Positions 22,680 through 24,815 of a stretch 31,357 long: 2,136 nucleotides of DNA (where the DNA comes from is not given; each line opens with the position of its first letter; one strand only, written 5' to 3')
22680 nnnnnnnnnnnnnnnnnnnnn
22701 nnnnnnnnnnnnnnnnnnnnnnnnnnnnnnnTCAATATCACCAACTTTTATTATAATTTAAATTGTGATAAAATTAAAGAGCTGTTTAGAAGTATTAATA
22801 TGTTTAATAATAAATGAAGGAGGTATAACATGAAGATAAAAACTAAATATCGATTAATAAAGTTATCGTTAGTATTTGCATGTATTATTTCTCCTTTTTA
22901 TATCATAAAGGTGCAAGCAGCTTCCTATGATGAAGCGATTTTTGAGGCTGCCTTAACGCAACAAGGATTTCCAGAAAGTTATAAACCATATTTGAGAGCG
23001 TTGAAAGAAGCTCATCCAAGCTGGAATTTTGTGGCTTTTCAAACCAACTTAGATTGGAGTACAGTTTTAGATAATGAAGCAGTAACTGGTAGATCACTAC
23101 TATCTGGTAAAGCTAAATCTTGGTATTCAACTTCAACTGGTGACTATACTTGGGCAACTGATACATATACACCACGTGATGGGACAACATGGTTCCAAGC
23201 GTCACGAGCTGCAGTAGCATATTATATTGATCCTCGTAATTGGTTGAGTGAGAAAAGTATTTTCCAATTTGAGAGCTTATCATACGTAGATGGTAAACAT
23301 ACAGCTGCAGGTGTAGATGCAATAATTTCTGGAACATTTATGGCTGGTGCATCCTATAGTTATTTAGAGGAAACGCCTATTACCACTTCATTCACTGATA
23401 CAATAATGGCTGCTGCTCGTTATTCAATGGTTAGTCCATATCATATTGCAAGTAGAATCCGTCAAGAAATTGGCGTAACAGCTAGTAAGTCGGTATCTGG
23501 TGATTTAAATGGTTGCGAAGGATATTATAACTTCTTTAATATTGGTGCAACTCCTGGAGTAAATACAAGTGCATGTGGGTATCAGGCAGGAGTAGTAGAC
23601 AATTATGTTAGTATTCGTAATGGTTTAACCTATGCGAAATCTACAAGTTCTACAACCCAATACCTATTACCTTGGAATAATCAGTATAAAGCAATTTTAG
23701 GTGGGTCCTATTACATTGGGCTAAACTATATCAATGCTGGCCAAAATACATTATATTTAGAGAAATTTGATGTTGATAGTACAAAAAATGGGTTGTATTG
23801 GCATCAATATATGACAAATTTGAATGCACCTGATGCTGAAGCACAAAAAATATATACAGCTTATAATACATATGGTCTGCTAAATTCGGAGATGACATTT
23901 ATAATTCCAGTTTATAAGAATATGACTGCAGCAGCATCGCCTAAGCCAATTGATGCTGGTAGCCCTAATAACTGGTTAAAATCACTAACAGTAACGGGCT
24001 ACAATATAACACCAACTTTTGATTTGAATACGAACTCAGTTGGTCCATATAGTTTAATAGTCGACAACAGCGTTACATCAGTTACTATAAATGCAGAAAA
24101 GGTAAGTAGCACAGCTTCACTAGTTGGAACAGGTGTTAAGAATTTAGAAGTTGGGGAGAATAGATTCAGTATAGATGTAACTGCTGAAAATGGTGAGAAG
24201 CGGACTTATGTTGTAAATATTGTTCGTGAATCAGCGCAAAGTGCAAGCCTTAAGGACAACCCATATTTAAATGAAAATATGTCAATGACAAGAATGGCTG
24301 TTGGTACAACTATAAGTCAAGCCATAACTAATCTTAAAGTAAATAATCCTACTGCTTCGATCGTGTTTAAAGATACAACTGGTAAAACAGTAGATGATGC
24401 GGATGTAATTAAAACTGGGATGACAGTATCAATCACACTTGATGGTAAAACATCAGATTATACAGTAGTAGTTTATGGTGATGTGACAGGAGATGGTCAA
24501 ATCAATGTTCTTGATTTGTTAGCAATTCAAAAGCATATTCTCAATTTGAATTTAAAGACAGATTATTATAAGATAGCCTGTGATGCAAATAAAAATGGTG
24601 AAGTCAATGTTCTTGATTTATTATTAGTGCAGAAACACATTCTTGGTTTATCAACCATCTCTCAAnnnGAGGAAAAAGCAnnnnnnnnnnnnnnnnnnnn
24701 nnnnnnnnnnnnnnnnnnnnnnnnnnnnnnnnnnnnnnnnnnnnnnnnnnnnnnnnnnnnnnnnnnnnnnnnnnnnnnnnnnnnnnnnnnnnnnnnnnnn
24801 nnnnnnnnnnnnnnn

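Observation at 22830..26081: Non-cellulosomal cohesin-dockerin pair: dockerin-tagged peptidoglycan hydrolase next to a membrane-anchored cohesin protein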

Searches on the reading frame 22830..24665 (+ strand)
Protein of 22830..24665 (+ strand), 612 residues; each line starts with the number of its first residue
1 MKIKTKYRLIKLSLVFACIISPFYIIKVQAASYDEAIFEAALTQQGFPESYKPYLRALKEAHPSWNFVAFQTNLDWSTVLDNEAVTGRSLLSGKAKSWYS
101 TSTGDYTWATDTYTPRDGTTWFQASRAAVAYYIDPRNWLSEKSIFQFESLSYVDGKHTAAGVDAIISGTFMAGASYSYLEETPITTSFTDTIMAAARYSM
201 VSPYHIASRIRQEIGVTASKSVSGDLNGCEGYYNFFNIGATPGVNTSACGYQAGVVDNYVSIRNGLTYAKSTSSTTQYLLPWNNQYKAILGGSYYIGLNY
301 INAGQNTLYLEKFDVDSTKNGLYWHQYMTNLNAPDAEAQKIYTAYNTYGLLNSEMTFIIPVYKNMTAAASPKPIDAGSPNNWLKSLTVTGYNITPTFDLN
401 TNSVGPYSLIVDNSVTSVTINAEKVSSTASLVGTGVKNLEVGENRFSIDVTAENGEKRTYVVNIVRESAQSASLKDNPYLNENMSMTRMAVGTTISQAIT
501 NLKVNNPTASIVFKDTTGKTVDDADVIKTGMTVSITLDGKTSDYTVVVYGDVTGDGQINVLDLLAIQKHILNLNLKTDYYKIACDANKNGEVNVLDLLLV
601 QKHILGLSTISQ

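Call 3: search_protein_families(library=pfam, proteins=[window:22830-24665:+], max_evalue=1)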
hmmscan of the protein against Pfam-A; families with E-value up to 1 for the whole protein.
window:22830-24665:+ (612 aa): 2 families
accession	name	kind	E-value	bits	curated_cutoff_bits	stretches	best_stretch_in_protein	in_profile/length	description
PF00404.24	Dockerin_1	-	3e-14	53.4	22.9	1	549-605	1-57/57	Dockerin type I domain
PF12733.13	Cadherin-like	-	1.6e-07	32.1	24.2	1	383-467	1-89/89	Cadherin-like beta sandwich domain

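Call 4: search_protein_families(library=ncbifam, proteins=[window:22830-24665:+], max_evalue=1)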
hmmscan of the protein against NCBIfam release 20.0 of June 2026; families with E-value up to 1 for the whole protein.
window:22830-24665:+ (612 aa): 2 families
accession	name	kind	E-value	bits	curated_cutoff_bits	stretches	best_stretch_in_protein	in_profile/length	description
NF049990.1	CellobisidaseCelK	equivalog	1.7e-07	29.9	1700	1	541-608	821-886/889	cellulose 1,4-beta-cellobiosidase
NF052642.1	amidase_SagB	exception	6.6e-07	28.8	425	1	178-347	120-262/282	peptidoglycan release complex glucosaminidase SagB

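Call 5: search_solved_structures(query=window:22830-24665:+, max_evalue=1, show_alignments=3)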
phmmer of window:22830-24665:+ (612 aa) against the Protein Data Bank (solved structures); distinct sequences matched with E-value up to 1: 34.
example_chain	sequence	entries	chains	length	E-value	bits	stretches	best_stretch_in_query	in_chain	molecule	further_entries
8x39_A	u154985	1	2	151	1.3e-09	40.4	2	547-608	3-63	Serine protease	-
8x3a_A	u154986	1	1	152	1.3e-09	40.4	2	547-608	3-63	Serine protease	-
2ccl_B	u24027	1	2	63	2.7e-08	36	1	547-605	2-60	ENDO-1,4-BETA-XYLANASE Y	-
1ohz_B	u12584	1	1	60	2.6e-07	32.8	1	550-605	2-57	ENDO-1,4-BETA-XYLANASE Y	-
2vn5_B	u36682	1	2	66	1e-05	27.5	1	546-607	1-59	ENDOGLUCANASE A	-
2vn6_B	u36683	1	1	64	2.4e-05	26.3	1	546-607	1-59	ENDOGLUCANASE A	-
4uyq_B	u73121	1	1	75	2.7e-05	26.1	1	548-607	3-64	Cellulosomal scaffoldin adaptor protein B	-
4uyp_B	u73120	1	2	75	2.7e-05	26.1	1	548-607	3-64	Cellulosomal scaffoldin adaptor protein B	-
6fxo_A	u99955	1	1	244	4.3e-05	25.5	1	262-363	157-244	Bifunctional autolysin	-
1daq_A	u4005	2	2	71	5.7e-05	25.1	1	547-605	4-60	ENDOGLUCANASE SS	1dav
2mte_A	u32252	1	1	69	6e-05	25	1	548-605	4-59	Cellulose 1,4-beta-cellobiosidase (reducing end) CelS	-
8zvk_A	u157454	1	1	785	0.00018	23.4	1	547-606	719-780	AaBgIC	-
3ul4_B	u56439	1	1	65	0.00032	22.6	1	546-610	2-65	Cellulosome enzyme, dockerin type I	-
2b59_B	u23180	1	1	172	0.00036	22.4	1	527-605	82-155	Cellulosomal scaffolding protein A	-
6fxp_A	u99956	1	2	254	0.00043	22.1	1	179-342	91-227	Uncharacterized protein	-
3kcp_A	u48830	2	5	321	0.0013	20.6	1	539-605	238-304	Cellulosomal-scaffolding protein A | Cellulosome anchoring protein cohesin region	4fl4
4fl4_A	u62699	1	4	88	0.019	16.7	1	549-605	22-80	Glycoside hydrolase family 9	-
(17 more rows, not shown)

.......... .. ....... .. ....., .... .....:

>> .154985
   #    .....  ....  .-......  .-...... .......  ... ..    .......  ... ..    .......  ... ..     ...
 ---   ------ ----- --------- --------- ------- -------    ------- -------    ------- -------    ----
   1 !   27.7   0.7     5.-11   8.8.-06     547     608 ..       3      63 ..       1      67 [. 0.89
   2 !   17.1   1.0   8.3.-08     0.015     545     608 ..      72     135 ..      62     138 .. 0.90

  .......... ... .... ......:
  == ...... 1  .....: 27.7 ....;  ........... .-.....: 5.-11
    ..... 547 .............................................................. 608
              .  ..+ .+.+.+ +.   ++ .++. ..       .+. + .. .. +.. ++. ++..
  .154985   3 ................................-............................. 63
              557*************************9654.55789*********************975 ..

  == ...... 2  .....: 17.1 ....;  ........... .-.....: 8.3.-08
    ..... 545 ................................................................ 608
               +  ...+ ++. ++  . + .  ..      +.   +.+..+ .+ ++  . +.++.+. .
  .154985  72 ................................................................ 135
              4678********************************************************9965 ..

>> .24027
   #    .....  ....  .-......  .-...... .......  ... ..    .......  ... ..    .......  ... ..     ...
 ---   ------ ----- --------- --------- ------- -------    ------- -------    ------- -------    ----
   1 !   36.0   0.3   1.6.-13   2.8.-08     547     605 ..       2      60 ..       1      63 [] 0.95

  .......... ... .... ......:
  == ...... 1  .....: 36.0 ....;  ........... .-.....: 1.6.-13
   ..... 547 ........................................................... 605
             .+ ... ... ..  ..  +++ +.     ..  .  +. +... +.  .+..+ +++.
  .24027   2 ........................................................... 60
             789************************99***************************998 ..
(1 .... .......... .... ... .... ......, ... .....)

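Call 14: find_homologous_proteins(query=window:22830-24665:+)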
Query window:22830-24665:+ (612 aa): 4993 proteins with E <= 0.001 among 8000 candidates; the best 120 are listed.
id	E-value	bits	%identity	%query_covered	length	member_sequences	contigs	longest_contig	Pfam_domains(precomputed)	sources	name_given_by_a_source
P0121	0.0e+0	1364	100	100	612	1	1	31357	PF12733.14,PF00404.25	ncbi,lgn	-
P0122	5.4e-141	489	45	94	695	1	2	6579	PF12733.14,PF00404.25,PF08239.18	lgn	-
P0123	3.4e-140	486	47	94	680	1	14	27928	PF12733.14,PF00404.25,PF08239.18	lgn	-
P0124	1.5e-139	484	48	94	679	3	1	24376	PF12733.14,PF00404.25,PF08239.18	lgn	-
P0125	3.6e-138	480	44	96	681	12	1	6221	PF12733.14,PF00404.25,PF08239.18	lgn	-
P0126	1.3e-135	471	45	94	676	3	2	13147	PF12733.14,PF00404.25,PF08239.18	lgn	-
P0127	1.7e-135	471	45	94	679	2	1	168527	PF12733.14,PF00404.25,PF08239.18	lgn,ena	-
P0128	2.1e-135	471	45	94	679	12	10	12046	PF12733.14,PF00404.25,PF08239.18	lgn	-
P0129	2.4e-135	470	46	94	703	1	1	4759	PF12733.14,PF00404.25,PF08239.18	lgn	-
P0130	3.6e-135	470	45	95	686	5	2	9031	PF12733.14,PF00404.25,PF08239.18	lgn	-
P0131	3.3e-134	467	46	94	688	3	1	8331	PF12733.14,PF00404.25,PF08239.18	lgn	-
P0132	3.8e-134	466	43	96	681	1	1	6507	PF12733.14,PF00404.25,PF08239.18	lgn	-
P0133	3.8e-134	466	46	94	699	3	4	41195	PF12733.14,PF00404.25,PF08239.18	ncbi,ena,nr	ncbi:MAG: SH3 domain-containing protein [Lachnospiraceae bacterium]|nr:SH3 domain-containing protein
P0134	4.7e-134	466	44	96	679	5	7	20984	PF12733.14,PF00404.25,PF08239.18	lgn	-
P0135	6.8e-134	466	45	94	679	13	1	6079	PF12733.14,PF00404.25,PF08239.18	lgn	-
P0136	9.9e-134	465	44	94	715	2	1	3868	PF12733.14,PF00404.25,PF08239.18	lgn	-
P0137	1.0e-133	465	45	94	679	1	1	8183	PF12733.14,PF00404.25,PF08239.18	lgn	-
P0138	1.1e-133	465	44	94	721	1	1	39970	PF12733.14,PF00404.25,PF08239.18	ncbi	-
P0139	1.2e-133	465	44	93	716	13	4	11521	PF12733.14,PF00404.25,PF08239.18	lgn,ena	-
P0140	2.0e-133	464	46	94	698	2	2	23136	PF12733.14,PF00404.25,PF08239.18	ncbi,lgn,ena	-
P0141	2.0e-133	464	45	94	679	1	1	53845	PF12733.14,PF00404.25,PF08239.18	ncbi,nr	ncbi:MAG: SH3 domain-containing protein [Bacteroides sp.]|nr:SH3 domain-containing protein [Bacteroi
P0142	2.5e-133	464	44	96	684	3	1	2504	PF12733.14,PF00404.25,PF08239.18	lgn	-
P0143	3.1e-133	463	43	94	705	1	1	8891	PF00404.25,PF08239.18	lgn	-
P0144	1.6e-132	461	44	94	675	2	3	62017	PF12733.14,PF00404.25,PF08239.18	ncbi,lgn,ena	-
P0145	2.2e-132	461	44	94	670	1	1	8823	PF12733.14,PF00404.25,PF08239.18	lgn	-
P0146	4.1e-131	456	44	94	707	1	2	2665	PF12733.14,PF00404.25,PF08239.18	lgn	-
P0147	8.5e-131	455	44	94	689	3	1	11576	PF12733.14,PF00404.25,PF08239.18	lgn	-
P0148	2.8e-130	454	43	93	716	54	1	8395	PF12733.14,PF00404.25,PF08239.18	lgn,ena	-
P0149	6.8e-130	452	44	94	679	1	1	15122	PF12733.14,PF00404.25,PF08239.18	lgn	-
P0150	7.6e-130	452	46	94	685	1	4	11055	PF12733.14,PF00404.25,PF08239.18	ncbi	-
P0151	1.3e-129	451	44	94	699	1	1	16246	PF12733.14,PF00404.25,PF08239.18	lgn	-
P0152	5.6e-129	449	44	94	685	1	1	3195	PF12733.14,PF00404.25,PF08239.18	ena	-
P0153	7.7e-129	449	47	94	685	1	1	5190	PF12733.14,PF00404.25,PF08239.18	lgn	-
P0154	2.1e-128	448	44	95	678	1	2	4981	PF12733.14,PF00404.25,PF18348.8,PF08239.18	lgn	-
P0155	2.2e-128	447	44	94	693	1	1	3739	PF12733.14,PF00404.25,PF08239.18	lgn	-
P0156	3.0e-128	447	43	95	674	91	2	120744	PF12733.14,PF00404.25,PF08239.18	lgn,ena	-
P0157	6.2e-128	446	45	94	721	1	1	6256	PF12733.14,PF00404.25,PF08239.18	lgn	-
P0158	7.4e-128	446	49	71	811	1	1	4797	PF12733.14,PF00404.25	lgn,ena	-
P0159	9.4e-128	445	40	97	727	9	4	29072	PF00404.25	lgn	-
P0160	1.7e-127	445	43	95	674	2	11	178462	PF12733.14,PF00404.25,PF08239.18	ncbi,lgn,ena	-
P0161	2.0e-127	444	43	94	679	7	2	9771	PF12733.14,PF00404.25,PF08239.18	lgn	-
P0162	2.1e-127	444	43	94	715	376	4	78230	PF12733.14,PF00404.25,PF08239.18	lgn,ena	-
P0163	9.6e-127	442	40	97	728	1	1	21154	PF00404.25,PF08239.18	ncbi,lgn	-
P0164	1.8e-126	441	44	94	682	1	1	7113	PF12733.14,PF00404.25,PF08239.18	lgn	-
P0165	1.8e-126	441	44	94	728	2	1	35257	PF12733.14,PF00404.25,PF08239.18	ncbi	-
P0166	3.3e-126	440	44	94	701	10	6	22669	PF12733.14,PF00404.25,PF08239.18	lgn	-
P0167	3.6e-126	440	43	94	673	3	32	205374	PF12733.14,PF00404.25,PF08239.18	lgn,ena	-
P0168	7.7e-126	439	43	94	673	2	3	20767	PF12733.14,PF00404.25,PF08239.18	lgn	-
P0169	9.0e-126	439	41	96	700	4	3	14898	PF00404.25,PF08239.18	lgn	-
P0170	2.0e-125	438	44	96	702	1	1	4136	PF12733.14,PF00404.25,PF13202.13,PF08239.18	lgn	-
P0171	2.2e-125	438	45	94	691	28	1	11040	PF12733.14,PF00404.25,PF08239.18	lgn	-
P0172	3.7e-125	437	43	94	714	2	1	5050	PF12733.14,PF00404.25,PF08239.18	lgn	-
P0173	4.6e-125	437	44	94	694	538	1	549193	PF12733.14,PF00404.25,PF08239.18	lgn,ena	-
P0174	5.2e-125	436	43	94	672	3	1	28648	PF12733.14,PF00404.25,PF08239.18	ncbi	-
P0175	5.2e-125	436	42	93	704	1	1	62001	PF12733.14,PF00404.25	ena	-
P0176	1.1e-124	435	42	94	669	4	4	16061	PF12733.14,PF00404.25,PF08239.18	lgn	-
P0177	1.1e-124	435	44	94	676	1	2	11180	PF12733.14,PF00404.25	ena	-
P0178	1.1e-124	435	44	94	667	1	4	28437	PF12733.14,PF00404.25,PF08239.18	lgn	-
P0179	1.8e-124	435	43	94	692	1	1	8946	PF12733.14,PF00404.25,PF08239.18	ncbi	-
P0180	2.0e-124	434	41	98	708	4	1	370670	PF12733.14,PF00404.25,PF08239.18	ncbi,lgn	-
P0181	2.6e-124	434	46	94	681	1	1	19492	PF12733.14,PF00404.25,PF08239.18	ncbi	-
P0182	2.9e-124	434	43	94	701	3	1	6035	PF12733.14,PF00404.25,PF08239.18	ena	-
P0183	3.8e-124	433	42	96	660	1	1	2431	PF12733.14,PF00404.25,PF08239.18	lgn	-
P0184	5.6e-124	433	43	94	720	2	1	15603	PF12733.14,PF00404.25,PF08239.18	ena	-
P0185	9.6e-124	432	39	96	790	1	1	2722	PF12733.14,PF00404.25,PF08239.18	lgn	-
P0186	1.8e-123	431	43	94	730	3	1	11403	PF00404.25,PF08239.18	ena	-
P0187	1.8e-123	431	40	96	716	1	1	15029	PF00404.25,PF08239.18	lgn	-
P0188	2.9e-123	431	44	95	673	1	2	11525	PF12733.14,PF00404.25,PF08239.18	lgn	-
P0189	3.3e-123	430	41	96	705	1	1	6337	PF00404.25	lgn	-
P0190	4.1e-123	430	43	95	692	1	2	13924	PF12733.14,PF00404.25,PF08239.18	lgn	-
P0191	7.9e-123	429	49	72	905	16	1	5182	PF12733.14,PF07653.24,PF08239.18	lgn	-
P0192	1.1e-122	429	42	94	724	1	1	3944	PF12733.14,PF00404.25,PF08239.18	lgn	-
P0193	1.5e-122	428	42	94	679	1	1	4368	PF12733.14,PF00404.25,PF08239.18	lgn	-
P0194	3.9e-122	427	46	70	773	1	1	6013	PF12733.14,PF08239.18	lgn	-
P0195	6.5e-122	426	43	94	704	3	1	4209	PF12733.14,PF00404.25,PF08239.18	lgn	-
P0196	7.6e-122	426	40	94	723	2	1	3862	PF12733.14,PF00404.25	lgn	-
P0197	7.9e-122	426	43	70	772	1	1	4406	PF12733.14,PF00404.25,PF08239.18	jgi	jgi:beta-N-acetylglucosaminidase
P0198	2.0e-121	424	49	71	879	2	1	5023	PF12733.14,PF08239.18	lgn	-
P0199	3.9e-121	424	44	95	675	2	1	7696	PF12733.14,PF00404.25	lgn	-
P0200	6.5e-121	423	43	94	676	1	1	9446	PF12733.14,PF00404.25,PF08239.18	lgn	-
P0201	8.2e-121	422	40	98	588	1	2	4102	PF12733.14,PF00404.25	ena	-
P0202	1.5e-120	422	40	93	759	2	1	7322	PF12733.14,PF00404.25,PF13202.13,PF08239.18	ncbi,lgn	-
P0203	1.6e-120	422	45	95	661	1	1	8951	PF12733.14,PF00404.25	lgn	-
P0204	1.7e-120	421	42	94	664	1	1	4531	PF12733.14,PF00404.25,PF08239.18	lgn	-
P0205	2.2e-120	421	42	92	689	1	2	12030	PF00404.25,PF13517.13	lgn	-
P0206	3.3e-120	420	45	72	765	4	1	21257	PF12733.14,PF00404.25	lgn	-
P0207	4.0e-120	420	41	94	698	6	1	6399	PF00404.25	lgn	-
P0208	8.2e-120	419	46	71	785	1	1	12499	PF12733.14,PF00404.25,PF08239.18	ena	-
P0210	1.3e-119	419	39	96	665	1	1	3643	PF12733.14,PF00404.25,PF08239.18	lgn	-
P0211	1.7e-119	418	51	69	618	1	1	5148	PF12733.14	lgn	-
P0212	3.3e-119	417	41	95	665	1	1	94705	PF12733.14,PF00404.25,PF08239.18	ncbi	-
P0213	6.0e-119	416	39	94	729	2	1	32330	PF00404.25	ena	-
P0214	3.4e-118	414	40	95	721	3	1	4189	PF12733.14,PF00404.25,PF13202.13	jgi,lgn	jgi:beta-N-acetylglucosaminidase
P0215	5.2e-118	413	40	94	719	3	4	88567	PF12733.14,PF00404.25,PF08239.18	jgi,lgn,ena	-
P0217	7.4e-118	413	42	96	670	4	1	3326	PF12733.14,PF00404.25,PF08239.18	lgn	-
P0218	1.0e-117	412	41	79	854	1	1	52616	PF12733.14,PF00404.25,PF08239.18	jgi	-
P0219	1.2e-117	412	50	69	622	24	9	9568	PF12733.14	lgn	-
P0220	1.4e-117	412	42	94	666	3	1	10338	PF12733.14,PF00404.25,PF08239.18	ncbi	-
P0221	1.7e-117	411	36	96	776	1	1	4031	PF12733.14,PF00404.25,PF08239.18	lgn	-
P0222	1.9e-117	411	44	71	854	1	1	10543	PF12733.14,PF00404.25,PF08239.18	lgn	-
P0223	1.9e-117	411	40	95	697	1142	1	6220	PF12733.14,PF00404.25,PF08239.18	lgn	-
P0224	2.3e-117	411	48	71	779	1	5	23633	PF12733.14,PF08239.18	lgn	-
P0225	2.6e-117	411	42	90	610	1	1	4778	PF12733.14,PF00404.25,PF08239.18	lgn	-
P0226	2.7e-117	411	42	90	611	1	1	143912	PF12733.14,PF00404.25,PF08239.18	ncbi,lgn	ncbi:MAG: dockerin type I domain-containing protein [Wujia sp.]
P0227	2.9e-117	411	39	98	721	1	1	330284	PF12733.14,PF00404.25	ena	-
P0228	3.6e-117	410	42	96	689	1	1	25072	PF12733.14,PF00404.25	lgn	-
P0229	4.0e-117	410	39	94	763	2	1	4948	PF12733.14,PF00404.25,PF08239.18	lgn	-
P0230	4.4e-117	410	42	94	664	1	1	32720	PF12733.14,PF00404.25,PF08239.18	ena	-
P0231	6.7e-117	410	44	75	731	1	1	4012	PF12733.14,PF00404.25,PF08239.18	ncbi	-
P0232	1.1e-116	409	42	94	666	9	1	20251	PF12733.14,PF00404.25,PF08239.18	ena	-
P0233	1.1e-116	409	40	95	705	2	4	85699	PF12733.14,PF00404.25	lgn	-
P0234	1.4e-116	408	42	90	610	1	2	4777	PF12733.14,PF00404.25,PF08239.18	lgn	-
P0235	1.6e-116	408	41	94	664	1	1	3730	PF12733.14,PF00404.25,PF08239.18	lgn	-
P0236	2.0e-116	408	42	94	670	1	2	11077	PF12733.14,PF00404.25,PF08239.18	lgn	-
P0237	2.7e-116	408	43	93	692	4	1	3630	PF12733.14,PF00404.25,PF08239.18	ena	-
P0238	2.9e-116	407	39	98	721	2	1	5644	PF12733.14,PF00404.25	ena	-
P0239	3.0e-116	407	37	94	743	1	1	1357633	PF12733.14,PF00404.25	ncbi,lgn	-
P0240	6.6e-116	406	42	94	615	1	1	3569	PF12733.14,PF00404.25,PF08239.18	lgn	-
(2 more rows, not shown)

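Call 73: predict_structure(alignment_id=A6)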
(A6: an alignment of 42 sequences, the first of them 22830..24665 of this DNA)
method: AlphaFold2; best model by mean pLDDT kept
length: 612 residues; sequences in the alignment: 42
mean_pLDDT: 86.2   pTM: 0.66
mean pLDDT of the five models: 86.2, 85.0, 84.9, 84.0, 83.0
residues with pLDDT >= 90: 384; 70-90: 146; 50-70: 49; < 50: 33
segments of 3 or more residues with pLDDT < 50: 1-29, 472-475
pLDDT, mean of each block of 10 residues (from residue 1): 41 41 44 86 97 97 95 92 81 84 92 89 92 96 96 92 95 92 93 96 94 92 93 94 68 77 92 84 96 90 84 66 62 92 93 93 95 88 95 89 79 94 96 97 93 93 85 50 63 87 71 92 92 86 90 94 96 93 93 95 91 86
secondary structure, 60 per line:
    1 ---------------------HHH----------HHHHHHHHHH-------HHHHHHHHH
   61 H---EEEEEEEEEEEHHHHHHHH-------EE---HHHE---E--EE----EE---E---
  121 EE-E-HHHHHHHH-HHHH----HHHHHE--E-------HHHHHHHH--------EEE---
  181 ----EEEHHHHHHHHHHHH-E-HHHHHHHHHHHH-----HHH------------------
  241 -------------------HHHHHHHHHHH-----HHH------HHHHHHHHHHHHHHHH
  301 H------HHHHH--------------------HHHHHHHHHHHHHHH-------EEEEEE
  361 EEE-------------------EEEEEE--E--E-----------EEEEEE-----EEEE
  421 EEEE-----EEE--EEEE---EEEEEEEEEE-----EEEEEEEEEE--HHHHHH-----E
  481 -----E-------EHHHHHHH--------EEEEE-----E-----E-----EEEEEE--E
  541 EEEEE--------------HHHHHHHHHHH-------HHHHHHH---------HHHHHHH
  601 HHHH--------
elements in order: H35-44 H52-61 E65-75 H76-83 H126-133 H135-138 H143-147 H159-166 E175-177 E185-187 H188-199 H203-214 H260-270 H285-301 H308-312 H333-347 E355-363 E383-388 E406-411 E417-424 E430-432 E435-438 E442-451 E457-466 H469-474 H495-501 E510-514 E532-537 E540-545 H560-570 H578-584 H594-604
